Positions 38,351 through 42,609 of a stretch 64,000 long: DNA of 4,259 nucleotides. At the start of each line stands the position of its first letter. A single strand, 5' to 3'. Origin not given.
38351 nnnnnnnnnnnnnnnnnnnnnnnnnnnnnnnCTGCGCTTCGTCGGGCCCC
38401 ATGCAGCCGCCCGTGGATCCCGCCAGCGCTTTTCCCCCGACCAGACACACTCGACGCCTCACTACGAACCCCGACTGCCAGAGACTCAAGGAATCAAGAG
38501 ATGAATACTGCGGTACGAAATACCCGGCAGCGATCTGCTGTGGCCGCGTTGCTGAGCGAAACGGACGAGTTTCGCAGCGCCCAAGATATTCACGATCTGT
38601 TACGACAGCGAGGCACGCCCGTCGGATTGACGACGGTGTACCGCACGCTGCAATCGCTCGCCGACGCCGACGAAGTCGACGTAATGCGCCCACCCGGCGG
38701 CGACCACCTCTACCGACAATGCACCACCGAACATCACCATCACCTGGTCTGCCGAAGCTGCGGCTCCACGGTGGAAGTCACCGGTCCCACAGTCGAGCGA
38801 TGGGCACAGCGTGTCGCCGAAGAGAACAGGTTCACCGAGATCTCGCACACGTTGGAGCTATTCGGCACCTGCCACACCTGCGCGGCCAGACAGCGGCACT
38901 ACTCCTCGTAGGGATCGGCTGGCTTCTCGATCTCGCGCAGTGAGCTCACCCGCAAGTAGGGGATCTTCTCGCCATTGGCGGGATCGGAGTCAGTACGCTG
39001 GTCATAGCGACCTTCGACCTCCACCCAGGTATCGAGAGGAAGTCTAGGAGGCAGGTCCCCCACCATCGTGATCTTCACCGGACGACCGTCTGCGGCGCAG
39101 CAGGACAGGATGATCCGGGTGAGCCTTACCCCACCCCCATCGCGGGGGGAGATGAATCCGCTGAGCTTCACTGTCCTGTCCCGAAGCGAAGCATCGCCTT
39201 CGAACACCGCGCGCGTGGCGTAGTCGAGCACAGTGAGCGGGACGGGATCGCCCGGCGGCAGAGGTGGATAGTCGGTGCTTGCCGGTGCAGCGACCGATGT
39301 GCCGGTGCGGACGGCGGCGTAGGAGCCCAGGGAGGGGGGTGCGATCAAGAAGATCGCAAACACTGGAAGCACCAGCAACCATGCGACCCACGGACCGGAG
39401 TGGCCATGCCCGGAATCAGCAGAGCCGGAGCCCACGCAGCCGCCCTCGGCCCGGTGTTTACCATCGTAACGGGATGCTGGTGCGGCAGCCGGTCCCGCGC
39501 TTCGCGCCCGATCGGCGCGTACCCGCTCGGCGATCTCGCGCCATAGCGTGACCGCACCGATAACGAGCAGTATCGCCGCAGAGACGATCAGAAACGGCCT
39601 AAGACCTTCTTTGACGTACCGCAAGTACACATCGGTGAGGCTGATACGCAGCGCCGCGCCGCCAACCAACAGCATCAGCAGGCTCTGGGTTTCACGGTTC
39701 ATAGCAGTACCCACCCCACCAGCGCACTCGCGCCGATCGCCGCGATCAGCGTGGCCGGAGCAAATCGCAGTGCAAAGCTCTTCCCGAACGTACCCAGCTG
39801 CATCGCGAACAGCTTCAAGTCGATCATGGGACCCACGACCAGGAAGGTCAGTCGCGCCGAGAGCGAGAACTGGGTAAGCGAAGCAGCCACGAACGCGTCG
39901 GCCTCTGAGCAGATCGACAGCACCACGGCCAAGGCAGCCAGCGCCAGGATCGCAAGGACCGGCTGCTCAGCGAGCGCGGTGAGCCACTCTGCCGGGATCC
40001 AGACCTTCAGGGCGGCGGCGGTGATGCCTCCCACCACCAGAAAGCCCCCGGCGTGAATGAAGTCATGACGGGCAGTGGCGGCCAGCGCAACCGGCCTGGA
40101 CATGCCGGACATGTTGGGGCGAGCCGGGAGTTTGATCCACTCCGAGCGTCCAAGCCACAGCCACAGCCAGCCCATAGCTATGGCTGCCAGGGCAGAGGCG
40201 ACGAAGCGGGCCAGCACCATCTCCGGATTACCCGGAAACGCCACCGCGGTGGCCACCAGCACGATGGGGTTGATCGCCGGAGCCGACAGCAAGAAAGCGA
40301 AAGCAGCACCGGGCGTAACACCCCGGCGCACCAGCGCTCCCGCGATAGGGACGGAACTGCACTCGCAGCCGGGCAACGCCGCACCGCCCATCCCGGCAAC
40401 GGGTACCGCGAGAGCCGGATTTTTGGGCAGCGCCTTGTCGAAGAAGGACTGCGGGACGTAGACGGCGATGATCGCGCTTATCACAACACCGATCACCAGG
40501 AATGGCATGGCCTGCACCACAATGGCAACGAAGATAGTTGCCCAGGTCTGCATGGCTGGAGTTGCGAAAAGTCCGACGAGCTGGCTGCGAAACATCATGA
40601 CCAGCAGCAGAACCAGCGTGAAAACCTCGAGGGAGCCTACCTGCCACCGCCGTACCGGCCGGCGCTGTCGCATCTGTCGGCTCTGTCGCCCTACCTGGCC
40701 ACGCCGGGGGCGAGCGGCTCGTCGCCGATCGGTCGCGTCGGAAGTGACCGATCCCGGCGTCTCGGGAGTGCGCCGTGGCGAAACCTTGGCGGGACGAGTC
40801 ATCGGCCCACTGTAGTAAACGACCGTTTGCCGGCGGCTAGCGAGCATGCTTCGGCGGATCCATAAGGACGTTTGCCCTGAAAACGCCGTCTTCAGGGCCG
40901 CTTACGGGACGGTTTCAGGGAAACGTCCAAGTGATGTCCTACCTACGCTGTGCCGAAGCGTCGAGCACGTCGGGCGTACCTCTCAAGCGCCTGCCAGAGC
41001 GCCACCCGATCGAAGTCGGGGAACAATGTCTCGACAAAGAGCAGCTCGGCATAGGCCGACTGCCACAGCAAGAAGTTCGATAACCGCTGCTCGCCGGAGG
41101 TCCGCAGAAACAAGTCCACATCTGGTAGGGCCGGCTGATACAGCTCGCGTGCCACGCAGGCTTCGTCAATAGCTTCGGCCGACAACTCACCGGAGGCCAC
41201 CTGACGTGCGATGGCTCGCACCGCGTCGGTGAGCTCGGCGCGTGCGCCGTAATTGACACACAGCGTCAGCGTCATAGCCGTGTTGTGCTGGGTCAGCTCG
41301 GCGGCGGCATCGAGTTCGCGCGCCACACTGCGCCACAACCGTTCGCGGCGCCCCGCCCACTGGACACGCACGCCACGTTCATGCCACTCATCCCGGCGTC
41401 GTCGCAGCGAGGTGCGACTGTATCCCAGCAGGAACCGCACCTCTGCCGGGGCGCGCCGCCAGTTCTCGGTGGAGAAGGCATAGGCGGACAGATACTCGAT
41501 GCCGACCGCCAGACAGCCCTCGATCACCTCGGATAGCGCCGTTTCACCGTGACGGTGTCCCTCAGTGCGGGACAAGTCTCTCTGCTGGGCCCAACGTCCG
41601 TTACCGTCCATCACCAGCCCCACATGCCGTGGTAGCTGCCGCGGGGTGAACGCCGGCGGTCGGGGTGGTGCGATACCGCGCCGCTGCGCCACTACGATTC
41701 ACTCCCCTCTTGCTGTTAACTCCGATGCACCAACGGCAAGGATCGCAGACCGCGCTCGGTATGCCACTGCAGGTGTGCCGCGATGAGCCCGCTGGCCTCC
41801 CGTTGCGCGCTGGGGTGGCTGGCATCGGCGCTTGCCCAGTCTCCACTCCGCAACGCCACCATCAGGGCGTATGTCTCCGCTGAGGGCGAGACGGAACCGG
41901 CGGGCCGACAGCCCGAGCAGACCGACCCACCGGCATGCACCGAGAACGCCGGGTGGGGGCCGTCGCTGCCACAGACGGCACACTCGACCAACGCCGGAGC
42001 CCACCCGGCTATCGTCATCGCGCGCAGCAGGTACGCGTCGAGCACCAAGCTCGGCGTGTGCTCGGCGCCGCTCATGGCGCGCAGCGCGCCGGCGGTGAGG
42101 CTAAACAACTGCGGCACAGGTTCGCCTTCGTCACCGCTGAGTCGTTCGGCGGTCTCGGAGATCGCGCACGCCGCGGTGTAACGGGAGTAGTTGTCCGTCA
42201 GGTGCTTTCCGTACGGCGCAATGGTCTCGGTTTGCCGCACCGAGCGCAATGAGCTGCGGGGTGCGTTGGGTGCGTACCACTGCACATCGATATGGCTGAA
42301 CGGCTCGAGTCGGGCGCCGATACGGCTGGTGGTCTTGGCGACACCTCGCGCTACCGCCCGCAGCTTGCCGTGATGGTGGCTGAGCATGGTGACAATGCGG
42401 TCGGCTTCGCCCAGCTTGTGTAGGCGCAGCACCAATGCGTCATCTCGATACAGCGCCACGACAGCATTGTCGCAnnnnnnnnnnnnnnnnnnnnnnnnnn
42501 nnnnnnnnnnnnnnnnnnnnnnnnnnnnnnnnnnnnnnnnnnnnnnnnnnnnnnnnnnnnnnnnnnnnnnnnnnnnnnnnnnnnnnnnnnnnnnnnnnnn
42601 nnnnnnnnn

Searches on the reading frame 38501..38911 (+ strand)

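Call 62: search_protein_families(library=pfam, proteins=[window:38501-38911:+], max_evalue=0.0001)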
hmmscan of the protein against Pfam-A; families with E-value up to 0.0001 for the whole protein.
window:38501-38911:+ (136 aa): 1 family
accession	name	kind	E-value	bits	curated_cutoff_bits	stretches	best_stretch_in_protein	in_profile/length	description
PF01475.25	FUR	-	3.6e-30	105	23.1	1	4-120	3-120/121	Ferric uptake regulator family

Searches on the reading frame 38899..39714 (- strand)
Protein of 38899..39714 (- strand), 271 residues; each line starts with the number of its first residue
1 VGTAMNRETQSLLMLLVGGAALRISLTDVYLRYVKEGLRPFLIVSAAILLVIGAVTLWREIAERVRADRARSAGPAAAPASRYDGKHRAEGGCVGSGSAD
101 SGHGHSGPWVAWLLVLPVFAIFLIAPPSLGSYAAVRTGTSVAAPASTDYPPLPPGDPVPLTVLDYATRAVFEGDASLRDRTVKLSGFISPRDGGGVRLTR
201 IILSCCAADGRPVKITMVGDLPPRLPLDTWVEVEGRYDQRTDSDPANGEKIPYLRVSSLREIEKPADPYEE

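Call 62: search_protein_families(library=pfam, proteins=[window:38899-39714:-], max_evalue=0.0001)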
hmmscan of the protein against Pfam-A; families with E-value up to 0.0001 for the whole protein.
window:38899-39714:- (271 aa): 1 family
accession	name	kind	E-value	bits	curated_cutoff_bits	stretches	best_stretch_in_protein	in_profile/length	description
PF21537.2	DUF1980_C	-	3e-11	43.6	25.9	1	179-269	47-138/141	DUF1980 C-terminal domain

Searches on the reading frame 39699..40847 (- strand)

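Call 62: search_protein_families(library=pfam, proteins=[window:39699-40847:-], max_evalue=0.0001)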
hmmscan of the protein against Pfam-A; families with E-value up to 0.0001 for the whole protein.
window:39699-40847:- (382 aa): 1 family
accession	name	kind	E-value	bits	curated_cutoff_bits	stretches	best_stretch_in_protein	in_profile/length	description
PF03773.19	ArsP_1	-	3.3e-47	161.5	32.3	1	102-373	5-288/294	Predicted permease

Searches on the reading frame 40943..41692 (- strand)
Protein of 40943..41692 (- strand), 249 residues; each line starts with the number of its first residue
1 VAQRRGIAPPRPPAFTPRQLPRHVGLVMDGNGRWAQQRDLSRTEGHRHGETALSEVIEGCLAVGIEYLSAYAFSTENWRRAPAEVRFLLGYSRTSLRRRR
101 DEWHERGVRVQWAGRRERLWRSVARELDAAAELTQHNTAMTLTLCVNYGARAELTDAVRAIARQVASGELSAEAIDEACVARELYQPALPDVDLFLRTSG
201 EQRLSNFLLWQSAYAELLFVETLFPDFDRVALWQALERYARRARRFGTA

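Call 62: search_protein_families(library=pfam, proteins=[window:40943-41692:-], max_evalue=0.0001)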
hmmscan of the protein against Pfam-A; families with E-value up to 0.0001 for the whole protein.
window:40943-41692:- (249 aa): 1 family
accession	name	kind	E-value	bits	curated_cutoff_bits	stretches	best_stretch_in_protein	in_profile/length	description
PF01255.24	Prenyltransf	-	1e-78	264.3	27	1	27-247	1-219/219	Putative undecaprenyl diphosphate synthase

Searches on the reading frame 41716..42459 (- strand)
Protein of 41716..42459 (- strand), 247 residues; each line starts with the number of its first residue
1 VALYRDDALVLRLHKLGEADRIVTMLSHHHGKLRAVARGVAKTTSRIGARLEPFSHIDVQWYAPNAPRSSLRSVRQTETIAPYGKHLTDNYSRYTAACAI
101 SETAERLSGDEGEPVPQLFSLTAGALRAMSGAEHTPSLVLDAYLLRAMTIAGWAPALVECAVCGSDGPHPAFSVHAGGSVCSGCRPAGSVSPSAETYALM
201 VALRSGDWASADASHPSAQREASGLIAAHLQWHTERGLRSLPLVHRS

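Call 62: search_protein_families(library=pfam, proteins=[window:41716-42459:-], max_evalue=0.0001)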
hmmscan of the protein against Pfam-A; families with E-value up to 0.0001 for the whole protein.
window:41716-42459:- (247 aa): 2 families
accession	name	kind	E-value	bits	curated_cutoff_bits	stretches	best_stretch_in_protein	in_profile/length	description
PF02565.21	RecO_C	-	1.4e-32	113.1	22.1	1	90-241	3-156/157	Recombination protein O C terminal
PF11967.14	RecO_N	-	1.3e-22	80.1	27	1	1-83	1-80/80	Recombination protein O N terminal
